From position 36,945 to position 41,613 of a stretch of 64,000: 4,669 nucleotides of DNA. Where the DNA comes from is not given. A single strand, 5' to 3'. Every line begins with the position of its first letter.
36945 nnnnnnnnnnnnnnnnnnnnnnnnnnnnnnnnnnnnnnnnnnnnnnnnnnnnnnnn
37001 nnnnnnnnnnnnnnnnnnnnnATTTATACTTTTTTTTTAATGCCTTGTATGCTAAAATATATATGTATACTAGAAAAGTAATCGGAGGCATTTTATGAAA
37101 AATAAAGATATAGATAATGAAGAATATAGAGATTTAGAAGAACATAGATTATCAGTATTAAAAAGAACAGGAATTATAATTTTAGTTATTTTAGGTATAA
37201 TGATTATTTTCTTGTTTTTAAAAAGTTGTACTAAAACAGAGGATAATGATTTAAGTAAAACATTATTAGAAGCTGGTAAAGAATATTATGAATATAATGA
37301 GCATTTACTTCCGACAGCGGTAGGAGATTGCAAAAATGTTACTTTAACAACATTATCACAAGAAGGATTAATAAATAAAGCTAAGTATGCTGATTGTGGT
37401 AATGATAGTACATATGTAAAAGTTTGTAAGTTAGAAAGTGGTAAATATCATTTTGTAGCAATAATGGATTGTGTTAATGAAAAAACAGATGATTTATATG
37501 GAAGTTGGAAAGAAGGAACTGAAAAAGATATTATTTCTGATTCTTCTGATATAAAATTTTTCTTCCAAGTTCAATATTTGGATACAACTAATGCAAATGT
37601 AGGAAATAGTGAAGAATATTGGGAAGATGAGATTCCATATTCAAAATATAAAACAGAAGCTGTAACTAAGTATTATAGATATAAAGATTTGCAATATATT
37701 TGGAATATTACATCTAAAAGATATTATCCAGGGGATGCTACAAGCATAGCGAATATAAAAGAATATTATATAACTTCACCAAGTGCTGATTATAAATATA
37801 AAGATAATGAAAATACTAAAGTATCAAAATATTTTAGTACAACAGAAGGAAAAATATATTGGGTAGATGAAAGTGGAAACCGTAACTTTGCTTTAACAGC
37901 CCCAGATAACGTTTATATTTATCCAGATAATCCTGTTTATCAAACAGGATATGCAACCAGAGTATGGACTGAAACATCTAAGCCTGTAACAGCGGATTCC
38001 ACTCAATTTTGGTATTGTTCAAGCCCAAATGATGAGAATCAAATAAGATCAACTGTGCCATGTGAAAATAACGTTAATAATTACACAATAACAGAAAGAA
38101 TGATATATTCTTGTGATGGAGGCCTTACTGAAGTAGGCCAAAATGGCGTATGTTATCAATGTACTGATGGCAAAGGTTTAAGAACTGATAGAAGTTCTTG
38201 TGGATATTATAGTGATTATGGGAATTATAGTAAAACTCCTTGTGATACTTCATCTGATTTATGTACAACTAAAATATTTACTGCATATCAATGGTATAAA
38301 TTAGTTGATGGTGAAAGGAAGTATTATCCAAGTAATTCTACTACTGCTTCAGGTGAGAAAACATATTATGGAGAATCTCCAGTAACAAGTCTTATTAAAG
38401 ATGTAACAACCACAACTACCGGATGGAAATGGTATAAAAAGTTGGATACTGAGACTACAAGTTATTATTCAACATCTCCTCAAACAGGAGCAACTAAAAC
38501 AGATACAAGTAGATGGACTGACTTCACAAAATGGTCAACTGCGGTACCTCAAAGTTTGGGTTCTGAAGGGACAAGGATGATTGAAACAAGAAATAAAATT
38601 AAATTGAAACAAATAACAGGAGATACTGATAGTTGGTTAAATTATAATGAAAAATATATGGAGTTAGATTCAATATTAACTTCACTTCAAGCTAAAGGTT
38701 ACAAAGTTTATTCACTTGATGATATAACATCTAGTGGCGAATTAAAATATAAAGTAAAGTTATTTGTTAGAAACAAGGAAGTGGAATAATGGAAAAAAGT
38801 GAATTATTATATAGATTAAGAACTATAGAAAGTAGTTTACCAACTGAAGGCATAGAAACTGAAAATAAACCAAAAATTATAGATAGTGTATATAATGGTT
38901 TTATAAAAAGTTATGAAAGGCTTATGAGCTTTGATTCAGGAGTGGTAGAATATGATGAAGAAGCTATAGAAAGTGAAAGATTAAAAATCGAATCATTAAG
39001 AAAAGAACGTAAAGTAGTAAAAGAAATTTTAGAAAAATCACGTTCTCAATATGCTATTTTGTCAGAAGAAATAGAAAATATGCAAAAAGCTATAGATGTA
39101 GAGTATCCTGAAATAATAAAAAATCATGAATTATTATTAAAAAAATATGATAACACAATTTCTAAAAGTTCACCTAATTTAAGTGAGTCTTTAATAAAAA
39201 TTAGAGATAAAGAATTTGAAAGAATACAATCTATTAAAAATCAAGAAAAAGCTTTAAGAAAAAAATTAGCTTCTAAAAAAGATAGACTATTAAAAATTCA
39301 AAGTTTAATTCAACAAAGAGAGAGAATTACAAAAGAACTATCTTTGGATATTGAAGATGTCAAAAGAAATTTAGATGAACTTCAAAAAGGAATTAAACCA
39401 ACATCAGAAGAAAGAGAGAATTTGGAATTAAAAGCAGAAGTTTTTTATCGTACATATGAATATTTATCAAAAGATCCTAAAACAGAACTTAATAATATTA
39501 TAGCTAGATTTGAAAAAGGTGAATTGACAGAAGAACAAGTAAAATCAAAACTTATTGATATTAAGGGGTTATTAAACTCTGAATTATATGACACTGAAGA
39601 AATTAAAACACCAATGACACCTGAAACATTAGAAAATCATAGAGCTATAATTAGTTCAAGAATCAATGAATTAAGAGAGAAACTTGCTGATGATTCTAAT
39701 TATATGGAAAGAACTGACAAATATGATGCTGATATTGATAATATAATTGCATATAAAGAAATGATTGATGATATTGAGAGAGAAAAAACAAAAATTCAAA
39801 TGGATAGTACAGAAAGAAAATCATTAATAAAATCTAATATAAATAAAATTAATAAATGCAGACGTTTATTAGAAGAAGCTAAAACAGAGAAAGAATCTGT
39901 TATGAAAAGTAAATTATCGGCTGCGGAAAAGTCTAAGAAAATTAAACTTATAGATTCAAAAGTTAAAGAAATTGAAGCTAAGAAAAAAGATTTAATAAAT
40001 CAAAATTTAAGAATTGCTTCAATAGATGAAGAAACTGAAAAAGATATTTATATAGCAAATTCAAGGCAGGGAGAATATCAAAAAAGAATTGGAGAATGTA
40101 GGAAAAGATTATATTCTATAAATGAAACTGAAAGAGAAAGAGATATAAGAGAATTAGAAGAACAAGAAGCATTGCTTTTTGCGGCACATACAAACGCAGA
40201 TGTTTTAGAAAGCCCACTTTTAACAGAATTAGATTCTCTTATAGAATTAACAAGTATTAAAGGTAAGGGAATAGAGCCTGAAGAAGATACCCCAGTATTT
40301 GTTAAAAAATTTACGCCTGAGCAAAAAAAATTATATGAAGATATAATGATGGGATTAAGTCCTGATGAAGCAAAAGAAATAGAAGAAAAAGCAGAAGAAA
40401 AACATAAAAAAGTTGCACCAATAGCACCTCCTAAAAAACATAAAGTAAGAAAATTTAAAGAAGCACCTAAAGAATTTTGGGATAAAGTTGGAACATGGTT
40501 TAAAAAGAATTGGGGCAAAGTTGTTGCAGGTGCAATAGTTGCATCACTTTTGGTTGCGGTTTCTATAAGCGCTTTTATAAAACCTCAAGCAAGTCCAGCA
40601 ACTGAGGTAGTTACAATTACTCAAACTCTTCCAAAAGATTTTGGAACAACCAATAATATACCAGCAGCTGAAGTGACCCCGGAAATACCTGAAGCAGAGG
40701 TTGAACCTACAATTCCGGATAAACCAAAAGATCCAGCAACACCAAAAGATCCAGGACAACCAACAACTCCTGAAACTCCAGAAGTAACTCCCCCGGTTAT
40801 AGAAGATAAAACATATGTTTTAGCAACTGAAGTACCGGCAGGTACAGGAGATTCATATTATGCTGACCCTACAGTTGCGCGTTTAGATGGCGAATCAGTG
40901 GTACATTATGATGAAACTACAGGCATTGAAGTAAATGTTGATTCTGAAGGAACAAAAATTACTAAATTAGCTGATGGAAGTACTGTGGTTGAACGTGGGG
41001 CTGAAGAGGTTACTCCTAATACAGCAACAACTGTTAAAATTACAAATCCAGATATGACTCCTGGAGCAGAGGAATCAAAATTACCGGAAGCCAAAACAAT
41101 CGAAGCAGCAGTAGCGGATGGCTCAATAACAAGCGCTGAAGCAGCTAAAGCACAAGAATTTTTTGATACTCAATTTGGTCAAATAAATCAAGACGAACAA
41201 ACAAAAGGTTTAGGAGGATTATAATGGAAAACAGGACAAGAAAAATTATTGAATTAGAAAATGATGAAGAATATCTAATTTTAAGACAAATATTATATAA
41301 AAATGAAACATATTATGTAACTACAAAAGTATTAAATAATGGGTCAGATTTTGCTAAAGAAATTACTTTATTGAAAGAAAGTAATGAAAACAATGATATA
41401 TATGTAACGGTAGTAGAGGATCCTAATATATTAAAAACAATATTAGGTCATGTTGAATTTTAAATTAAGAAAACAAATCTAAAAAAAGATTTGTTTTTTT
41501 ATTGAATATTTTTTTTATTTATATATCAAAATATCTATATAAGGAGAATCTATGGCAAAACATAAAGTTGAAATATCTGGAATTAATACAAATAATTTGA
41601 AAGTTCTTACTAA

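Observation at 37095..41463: Three translationally coupled genes inserted between sigE and sigG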

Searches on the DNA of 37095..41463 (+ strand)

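Call 93: search_dna_similar(query=window:37095-41463:+, collection=phages, mode=distant, max_rows=5)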
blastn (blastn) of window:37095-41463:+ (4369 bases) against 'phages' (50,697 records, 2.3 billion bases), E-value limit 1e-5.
No match.

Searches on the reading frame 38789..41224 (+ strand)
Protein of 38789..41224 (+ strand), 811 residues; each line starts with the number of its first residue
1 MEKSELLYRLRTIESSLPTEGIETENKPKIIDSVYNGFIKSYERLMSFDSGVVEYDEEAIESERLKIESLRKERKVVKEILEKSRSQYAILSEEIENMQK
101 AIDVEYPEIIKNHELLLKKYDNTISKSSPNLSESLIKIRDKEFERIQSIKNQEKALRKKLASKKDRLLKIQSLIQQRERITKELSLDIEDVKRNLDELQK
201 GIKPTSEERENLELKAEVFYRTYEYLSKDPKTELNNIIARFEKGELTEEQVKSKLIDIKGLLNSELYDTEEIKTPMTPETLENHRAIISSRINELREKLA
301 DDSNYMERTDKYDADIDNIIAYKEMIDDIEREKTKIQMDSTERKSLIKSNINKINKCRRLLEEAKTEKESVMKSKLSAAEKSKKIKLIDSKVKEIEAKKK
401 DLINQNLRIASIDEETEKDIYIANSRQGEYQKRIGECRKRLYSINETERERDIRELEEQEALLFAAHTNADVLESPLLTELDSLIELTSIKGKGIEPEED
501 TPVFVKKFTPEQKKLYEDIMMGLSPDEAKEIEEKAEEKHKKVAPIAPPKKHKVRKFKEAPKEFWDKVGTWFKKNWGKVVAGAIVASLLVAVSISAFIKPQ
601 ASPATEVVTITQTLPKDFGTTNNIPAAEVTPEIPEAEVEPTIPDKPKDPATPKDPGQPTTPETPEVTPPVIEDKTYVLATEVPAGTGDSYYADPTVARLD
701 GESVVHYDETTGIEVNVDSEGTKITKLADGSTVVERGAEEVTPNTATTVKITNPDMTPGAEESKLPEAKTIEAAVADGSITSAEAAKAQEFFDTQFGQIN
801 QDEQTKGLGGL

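Call 3: search_protein_families(library=pfam, proteins=[window:38789-41224:+], max_evalue=0.01)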
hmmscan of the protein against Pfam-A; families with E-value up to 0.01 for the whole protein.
window:38789-41224:+ (811 aa): 0 families

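Call 9: search_protein_families(library=ncbifam, proteins=[window:38789-41224:+], max_evalue=0.1)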
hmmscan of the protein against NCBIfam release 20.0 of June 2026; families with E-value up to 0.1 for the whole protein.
window:38789-41224:+ (811 aa): 3 families
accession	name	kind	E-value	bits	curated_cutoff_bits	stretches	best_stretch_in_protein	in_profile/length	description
NF045487.1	ASRP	equivalog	8e-05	21.4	300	1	140-301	316-471/593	archaea-specific SMC-related protein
TIGR02168.1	SMC_prok_B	equivalog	0.036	11.8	567.35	1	62-301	711-949/1181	chromosome segregation protein SMC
NF002572.0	PRK02224.1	equivalog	0.055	11.7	1087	1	57-460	257-636/888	DNA double-strand break repair ATPase Rad50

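Call 10: search_protein_families(library=phrogs, proteins=[window:38789-41224:+], max_evalue=0.1)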
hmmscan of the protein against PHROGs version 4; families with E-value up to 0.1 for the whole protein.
window:38789-41224:+ (811 aa): 0 families

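Call 73: find_homologous_proteins(query=window:38789-41224:+, max_evalue=0.001)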
Query window:38789-41224:+ (811 aa): 2 proteins with E <= 0.001 among 8000 candidates.
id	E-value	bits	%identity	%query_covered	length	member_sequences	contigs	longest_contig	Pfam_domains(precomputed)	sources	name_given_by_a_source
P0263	0.0e+0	1721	100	100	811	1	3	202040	-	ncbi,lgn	-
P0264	0.0e+0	1324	77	100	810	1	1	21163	-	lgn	-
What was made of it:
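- Tried and rejected: The word-based homology search for B found only 2 proteins (call 73).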

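Call 95: search_solved_structures(query=window:38789-41224:+, max_evalue=0.01)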
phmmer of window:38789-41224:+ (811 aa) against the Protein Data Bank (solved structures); distinct sequences matched with E-value up to 0.01: 0.

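Call 96: search_protein_families(library=padloc, proteins=[window:38789-41224:+], max_evalue=0.01)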
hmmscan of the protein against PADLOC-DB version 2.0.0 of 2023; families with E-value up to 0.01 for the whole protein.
window:38789-41224:+ (811 aa): 0 families
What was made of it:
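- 38789..41224 (+): Gene B: a bitopic protein with a roughly 574-aa cytoplasmic segmented coiled coil, one TM helix, and a 210-aa Pro/Thr/Glu-rich ectodomain. No hit in Pfam, PHROG, PADLOC or the PDB (calls 3, 10, 95, 96).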
